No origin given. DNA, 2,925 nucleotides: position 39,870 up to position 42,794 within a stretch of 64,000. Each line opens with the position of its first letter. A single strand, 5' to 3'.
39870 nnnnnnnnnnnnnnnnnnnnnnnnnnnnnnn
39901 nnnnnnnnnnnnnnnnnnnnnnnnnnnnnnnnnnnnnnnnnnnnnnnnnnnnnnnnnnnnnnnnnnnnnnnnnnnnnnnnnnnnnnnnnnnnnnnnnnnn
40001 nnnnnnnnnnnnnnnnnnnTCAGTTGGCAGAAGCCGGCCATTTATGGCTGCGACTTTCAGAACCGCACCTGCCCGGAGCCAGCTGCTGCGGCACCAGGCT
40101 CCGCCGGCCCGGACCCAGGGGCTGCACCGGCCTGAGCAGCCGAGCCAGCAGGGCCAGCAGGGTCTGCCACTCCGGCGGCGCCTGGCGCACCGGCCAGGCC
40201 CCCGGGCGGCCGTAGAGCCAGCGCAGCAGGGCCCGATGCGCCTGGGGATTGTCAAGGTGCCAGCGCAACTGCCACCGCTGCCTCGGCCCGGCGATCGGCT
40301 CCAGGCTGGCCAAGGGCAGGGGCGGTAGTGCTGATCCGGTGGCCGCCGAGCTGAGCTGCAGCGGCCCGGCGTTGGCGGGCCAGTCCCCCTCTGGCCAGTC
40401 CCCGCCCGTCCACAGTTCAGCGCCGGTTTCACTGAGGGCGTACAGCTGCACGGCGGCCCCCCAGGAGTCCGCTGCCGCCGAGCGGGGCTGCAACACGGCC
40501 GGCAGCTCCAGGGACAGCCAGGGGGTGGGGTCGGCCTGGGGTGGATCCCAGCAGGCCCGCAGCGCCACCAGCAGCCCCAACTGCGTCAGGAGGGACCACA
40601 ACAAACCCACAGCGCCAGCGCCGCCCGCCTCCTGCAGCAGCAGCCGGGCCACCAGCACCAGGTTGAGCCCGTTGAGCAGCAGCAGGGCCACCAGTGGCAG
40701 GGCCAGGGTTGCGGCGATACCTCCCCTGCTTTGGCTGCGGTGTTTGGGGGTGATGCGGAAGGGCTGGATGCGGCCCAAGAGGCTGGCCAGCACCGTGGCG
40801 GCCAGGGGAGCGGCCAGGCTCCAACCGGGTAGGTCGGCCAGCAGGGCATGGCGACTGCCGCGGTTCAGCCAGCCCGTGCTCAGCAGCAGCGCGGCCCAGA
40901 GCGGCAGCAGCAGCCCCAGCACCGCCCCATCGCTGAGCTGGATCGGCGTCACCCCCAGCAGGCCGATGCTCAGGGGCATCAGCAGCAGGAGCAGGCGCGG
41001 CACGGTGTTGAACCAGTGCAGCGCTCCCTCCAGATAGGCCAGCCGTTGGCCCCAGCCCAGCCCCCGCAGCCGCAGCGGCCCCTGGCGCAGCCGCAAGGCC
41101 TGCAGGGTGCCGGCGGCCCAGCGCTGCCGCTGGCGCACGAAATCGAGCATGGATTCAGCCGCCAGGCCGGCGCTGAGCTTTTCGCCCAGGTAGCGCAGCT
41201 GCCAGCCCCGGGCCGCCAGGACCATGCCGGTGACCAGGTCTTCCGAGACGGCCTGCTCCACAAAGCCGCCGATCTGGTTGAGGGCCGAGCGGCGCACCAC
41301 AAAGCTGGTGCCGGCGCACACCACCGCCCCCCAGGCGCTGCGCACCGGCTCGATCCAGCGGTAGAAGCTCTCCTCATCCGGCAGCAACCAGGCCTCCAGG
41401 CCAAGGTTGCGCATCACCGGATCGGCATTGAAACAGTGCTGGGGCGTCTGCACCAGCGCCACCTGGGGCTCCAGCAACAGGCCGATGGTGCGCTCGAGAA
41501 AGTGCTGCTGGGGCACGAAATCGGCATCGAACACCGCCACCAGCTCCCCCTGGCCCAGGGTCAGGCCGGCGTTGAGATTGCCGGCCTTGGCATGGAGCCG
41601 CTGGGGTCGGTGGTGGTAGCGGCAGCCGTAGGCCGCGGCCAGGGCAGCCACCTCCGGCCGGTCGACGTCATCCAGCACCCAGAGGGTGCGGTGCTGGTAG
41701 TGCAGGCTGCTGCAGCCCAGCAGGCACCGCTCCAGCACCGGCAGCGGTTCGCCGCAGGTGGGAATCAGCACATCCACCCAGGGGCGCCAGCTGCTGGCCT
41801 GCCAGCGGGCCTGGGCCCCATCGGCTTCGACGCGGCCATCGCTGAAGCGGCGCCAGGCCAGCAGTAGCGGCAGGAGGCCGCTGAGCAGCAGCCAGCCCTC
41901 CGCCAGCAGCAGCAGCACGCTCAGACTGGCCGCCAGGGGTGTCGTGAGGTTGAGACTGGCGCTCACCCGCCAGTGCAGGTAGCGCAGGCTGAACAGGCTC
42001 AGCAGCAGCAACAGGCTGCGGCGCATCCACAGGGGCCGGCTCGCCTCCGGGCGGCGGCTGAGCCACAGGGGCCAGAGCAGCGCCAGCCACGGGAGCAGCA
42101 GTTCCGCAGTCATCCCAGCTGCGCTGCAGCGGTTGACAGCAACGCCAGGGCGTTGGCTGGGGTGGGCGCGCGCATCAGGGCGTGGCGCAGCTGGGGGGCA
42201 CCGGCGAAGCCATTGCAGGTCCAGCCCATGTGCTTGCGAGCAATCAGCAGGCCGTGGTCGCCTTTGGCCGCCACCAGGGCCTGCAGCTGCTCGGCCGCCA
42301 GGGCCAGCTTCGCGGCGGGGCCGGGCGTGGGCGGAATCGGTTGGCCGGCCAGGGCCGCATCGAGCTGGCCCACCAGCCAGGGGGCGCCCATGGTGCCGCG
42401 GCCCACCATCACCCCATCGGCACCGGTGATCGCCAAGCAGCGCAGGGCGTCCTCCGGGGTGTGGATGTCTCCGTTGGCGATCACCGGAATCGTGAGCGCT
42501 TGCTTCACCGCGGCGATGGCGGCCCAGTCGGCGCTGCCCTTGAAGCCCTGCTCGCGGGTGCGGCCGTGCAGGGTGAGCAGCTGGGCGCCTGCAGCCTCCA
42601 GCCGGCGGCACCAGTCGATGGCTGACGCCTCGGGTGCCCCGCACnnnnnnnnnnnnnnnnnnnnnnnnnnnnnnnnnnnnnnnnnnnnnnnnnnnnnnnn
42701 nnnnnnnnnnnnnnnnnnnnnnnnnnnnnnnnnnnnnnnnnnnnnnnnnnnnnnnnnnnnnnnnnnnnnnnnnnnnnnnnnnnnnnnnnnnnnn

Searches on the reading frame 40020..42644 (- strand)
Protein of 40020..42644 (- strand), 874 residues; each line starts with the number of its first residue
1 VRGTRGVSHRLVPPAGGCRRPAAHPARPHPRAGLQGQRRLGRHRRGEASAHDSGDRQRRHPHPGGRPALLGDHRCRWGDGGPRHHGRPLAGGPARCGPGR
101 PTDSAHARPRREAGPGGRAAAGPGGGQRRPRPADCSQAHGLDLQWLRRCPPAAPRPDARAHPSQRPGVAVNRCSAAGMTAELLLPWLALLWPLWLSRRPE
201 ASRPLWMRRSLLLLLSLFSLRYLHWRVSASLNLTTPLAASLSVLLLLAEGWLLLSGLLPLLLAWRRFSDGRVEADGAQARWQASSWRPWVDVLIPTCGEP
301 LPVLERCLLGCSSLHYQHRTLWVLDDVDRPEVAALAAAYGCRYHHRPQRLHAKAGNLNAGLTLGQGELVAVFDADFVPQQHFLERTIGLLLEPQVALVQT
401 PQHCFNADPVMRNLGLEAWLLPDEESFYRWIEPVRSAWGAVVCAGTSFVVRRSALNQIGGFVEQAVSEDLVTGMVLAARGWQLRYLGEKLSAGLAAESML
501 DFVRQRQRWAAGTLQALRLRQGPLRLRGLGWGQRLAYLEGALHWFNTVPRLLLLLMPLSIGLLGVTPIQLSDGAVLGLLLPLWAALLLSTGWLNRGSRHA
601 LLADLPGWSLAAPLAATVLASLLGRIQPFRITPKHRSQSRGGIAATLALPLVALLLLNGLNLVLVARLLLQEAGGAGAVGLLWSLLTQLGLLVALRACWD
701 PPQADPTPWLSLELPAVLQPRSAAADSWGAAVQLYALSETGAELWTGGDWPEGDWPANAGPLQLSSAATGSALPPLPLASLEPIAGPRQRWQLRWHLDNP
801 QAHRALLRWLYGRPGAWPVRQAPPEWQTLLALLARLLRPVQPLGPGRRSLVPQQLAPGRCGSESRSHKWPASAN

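Call 68: search_protein_families(library=pfam, proteins=[window:40020-42644:-], max_evalue=0.00001)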
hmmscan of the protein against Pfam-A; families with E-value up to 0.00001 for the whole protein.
window:40020-42644:- (874 aa): 5 families
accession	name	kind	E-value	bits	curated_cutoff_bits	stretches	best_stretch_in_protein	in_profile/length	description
PF13632.12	Glyco_trans_2_3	-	1.7e-20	74.1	27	1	369-581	2-183/198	Glycosyl transferase family group 2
PF13641.12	Glyco_tranf_2_3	-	2.6e-18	67.3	27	1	290-511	3-229/230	Glycosyltransferase like family 2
PF00535.33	Glycos_transf_2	-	3.5e-17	63.3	23.3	1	292-458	2-167/168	Glycosyl transferase family 2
PF13506.12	Glyco_transf_21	-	6.2e-12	45.8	21.7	1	347-510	12-173/174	Glycosyl transferase family 21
PF03552.20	Cellulose_synt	-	3.4e-06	26.3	24.7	1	460-558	416-519/722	Cellulose synthase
